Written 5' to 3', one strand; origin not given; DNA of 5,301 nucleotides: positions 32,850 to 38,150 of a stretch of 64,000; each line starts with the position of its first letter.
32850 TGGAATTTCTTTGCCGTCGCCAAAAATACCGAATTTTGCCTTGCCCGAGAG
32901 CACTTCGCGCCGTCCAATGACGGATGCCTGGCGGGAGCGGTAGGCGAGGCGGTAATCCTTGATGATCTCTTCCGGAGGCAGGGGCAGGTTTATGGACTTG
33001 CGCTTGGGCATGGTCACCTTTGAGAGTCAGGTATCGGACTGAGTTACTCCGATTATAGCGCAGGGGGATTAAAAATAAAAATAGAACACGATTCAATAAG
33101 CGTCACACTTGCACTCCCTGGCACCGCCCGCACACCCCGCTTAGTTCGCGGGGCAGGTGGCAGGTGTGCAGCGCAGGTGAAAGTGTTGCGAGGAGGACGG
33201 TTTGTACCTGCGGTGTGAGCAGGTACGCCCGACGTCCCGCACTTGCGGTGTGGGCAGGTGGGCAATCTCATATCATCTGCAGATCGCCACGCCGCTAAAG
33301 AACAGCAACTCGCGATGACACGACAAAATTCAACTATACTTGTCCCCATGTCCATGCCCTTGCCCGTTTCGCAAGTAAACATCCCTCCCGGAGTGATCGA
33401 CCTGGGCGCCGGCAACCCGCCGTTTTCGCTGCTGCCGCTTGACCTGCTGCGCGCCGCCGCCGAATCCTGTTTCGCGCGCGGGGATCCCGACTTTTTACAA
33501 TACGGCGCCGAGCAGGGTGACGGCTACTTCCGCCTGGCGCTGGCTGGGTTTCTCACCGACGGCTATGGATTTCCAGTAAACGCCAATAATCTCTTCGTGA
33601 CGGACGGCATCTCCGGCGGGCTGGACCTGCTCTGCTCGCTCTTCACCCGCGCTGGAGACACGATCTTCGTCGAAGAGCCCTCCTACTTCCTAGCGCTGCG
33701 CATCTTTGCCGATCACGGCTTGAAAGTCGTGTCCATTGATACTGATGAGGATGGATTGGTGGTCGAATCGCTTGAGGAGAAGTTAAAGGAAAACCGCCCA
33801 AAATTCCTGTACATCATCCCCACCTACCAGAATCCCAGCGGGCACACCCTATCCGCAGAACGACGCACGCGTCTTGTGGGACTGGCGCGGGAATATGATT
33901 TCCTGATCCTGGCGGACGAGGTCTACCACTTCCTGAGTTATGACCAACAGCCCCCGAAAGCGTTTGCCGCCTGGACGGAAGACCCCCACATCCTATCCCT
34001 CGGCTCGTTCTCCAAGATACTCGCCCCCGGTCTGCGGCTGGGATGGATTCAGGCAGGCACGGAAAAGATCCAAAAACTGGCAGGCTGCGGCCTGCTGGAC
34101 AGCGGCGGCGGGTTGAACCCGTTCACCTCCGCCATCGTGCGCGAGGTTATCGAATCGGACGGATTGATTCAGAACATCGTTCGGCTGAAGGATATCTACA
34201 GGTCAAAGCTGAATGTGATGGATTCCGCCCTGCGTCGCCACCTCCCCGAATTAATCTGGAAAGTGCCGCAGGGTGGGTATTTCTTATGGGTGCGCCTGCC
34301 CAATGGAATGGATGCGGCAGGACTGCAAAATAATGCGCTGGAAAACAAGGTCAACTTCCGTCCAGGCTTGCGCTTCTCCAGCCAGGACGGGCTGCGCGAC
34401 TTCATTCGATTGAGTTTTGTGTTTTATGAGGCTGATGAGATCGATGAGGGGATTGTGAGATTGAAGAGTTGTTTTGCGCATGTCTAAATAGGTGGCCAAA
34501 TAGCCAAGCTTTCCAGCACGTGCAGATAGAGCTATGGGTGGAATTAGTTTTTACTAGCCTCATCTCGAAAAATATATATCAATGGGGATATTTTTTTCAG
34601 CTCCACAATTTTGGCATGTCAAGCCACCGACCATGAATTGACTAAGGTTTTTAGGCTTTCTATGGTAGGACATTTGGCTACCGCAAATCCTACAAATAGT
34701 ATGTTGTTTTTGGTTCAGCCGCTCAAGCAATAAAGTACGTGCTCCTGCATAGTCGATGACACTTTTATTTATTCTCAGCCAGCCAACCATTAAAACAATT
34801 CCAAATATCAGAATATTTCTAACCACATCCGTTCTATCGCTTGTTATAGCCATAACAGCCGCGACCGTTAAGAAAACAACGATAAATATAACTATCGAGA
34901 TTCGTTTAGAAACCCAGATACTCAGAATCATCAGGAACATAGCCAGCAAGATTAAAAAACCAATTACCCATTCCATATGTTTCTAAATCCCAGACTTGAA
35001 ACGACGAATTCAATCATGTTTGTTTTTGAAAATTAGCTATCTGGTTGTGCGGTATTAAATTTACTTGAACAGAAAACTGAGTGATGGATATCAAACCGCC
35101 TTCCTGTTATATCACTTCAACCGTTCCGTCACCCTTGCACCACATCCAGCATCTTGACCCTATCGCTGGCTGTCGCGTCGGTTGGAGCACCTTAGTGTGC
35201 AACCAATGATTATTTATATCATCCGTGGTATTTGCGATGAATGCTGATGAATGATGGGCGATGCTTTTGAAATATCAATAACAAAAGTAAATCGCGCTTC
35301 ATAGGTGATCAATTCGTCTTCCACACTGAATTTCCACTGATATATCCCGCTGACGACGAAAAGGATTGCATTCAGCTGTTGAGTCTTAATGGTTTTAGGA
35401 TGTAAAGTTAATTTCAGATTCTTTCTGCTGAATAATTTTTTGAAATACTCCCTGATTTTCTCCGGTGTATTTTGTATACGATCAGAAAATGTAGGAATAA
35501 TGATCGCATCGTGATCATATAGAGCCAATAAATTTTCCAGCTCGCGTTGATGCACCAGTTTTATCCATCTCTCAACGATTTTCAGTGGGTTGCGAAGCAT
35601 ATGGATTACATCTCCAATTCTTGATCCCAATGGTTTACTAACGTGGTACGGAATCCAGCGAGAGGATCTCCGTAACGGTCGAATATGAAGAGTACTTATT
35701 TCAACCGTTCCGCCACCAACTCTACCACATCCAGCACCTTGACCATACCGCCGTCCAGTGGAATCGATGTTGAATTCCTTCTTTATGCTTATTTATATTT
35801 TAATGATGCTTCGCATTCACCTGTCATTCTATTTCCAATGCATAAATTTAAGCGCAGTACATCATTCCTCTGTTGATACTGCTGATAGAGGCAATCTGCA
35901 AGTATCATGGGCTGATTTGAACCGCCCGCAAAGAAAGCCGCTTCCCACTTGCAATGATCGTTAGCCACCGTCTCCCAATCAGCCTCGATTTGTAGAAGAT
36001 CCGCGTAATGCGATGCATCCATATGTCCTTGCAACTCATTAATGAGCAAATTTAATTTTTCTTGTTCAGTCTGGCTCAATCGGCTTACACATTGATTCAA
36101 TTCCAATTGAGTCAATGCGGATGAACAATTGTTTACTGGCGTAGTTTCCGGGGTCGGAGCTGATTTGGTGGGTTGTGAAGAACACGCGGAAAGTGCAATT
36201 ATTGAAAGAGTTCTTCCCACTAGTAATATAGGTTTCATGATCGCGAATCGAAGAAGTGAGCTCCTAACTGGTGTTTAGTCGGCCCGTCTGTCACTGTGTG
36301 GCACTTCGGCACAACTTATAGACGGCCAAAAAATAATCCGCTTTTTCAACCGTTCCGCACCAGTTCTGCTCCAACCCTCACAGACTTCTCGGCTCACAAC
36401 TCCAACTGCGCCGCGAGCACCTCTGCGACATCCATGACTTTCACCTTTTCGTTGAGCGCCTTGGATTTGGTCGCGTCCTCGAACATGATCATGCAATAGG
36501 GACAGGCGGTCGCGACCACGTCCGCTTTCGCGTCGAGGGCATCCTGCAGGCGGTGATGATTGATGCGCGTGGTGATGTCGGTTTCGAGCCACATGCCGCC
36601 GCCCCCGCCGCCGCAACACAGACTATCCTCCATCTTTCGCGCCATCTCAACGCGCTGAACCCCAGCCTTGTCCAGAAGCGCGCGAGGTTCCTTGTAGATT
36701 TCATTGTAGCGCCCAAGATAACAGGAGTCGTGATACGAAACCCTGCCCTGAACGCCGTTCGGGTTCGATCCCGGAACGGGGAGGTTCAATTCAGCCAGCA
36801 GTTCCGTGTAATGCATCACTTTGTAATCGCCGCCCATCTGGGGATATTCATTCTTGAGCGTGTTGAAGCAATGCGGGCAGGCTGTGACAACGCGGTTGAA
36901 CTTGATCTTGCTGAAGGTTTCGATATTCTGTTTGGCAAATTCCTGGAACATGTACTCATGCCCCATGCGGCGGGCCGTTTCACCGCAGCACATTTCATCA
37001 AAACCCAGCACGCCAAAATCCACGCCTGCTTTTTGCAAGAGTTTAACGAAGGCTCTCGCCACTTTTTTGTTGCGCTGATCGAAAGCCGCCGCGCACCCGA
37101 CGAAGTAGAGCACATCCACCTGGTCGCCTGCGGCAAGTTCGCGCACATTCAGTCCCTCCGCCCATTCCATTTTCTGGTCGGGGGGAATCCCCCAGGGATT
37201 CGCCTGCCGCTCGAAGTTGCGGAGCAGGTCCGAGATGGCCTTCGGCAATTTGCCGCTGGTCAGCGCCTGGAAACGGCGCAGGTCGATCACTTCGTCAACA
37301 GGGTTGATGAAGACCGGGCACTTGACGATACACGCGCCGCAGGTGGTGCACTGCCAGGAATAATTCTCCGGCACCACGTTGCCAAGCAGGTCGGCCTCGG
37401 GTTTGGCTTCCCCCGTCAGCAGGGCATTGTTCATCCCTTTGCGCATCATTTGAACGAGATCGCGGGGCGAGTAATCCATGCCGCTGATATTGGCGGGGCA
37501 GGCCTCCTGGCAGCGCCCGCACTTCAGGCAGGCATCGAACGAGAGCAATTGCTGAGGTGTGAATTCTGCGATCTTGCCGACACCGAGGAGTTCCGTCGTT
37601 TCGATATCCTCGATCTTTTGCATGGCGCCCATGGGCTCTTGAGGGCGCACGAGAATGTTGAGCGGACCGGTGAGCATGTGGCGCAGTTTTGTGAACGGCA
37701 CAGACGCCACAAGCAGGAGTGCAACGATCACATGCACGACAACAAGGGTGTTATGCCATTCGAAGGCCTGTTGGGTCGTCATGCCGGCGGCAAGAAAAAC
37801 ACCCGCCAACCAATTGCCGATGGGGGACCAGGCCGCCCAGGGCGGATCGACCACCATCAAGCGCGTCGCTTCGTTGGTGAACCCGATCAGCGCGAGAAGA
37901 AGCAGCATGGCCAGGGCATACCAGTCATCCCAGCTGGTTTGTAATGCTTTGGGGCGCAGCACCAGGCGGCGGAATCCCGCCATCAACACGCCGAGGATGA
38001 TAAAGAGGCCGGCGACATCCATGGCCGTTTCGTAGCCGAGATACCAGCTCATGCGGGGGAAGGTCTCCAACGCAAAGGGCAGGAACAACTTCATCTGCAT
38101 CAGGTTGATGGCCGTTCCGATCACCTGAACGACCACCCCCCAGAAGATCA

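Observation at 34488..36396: AT-rich array of three single-gene cassettes, each preceded by a decayed copy of the 3' end of a CCG-protein gene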

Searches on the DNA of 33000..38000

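Call 11: search_rna_families(source=window, start=33000, end=38000, threshold=evalue, max_evalue=1)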
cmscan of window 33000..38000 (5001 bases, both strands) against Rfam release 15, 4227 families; matches with E-value up to 1: 1.
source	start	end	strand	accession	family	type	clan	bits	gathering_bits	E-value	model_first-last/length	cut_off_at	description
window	34078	34164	+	RF00411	SNORA9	Gene; snRNA; snoRNA; HACA-box;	CL00027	19.8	85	0.95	1-133/133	no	Small nucleolar RNA SNORA9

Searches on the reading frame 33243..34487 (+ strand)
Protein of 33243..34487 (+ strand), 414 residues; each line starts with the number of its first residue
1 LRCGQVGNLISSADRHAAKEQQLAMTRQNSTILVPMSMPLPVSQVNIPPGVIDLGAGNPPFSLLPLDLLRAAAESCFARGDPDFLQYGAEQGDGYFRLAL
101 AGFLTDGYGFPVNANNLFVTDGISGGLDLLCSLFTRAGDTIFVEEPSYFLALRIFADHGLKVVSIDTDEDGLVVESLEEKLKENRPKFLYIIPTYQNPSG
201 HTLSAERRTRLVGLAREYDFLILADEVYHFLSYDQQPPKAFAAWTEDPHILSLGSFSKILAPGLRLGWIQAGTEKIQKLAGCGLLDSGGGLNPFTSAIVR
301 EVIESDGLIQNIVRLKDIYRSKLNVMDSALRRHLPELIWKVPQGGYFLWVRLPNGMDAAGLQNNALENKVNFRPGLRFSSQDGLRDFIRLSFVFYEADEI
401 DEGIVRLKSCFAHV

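Call 8: search_protein_families(library=pfam, proteins=[window:33243-34487:+], max_evalue=0.01)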
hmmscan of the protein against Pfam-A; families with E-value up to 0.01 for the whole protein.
window:33243-34487:+ (414 aa): 2 families
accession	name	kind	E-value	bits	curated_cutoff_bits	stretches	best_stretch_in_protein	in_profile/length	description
PF00155.27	Aminotran_1_2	-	3.4e-32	112.5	19.7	1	50-404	2-358/361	Aminotransferase class I and II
PF12897.13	Asp_aminotransf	-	1.6e-15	57.3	27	1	141-350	127-347/421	Aspartate amino-transferase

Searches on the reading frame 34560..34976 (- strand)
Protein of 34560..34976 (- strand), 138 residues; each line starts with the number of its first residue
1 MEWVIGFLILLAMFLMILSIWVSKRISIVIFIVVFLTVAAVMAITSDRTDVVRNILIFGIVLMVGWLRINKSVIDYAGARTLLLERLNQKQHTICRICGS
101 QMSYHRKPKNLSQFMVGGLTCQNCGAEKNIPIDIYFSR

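Call 8: search_protein_families(library=pfam, proteins=[window:34560-34976:-], max_evalue=0.01)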
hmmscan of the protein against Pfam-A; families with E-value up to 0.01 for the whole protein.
window:34560-34976:- (138 aa): 0 families

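Call 70: search_protein_families(library=pfam, proteins=[window:34560-34976:-], max_evalue=0.1)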
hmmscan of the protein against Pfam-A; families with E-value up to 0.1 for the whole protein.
window:34560-34976:- (138 aa): 4 families
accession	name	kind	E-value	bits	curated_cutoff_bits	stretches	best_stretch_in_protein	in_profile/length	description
PF24463.1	DUF7577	-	0.026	14.6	28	0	118-127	2-11/27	Domain of unknown function (DUF7577)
PF01907.25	Ribosomal_L37e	-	0.037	14.5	27.6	0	86-112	10-34/53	Ribosomal protein L37e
PF12773.13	DZR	-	0.042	14.5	27.3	1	88-127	8-33/45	Double zinc ribbon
PF02892.21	zf-BED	-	0.097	13.2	20.6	1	89-113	13-37/44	BED zinc finger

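Call 71: search_protein_families(library=padloc, proteins=[window:34560-34976:-], max_evalue=0.01)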
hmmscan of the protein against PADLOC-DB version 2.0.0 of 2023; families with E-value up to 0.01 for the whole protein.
window:34560-34976:- (138 aa): 0 families
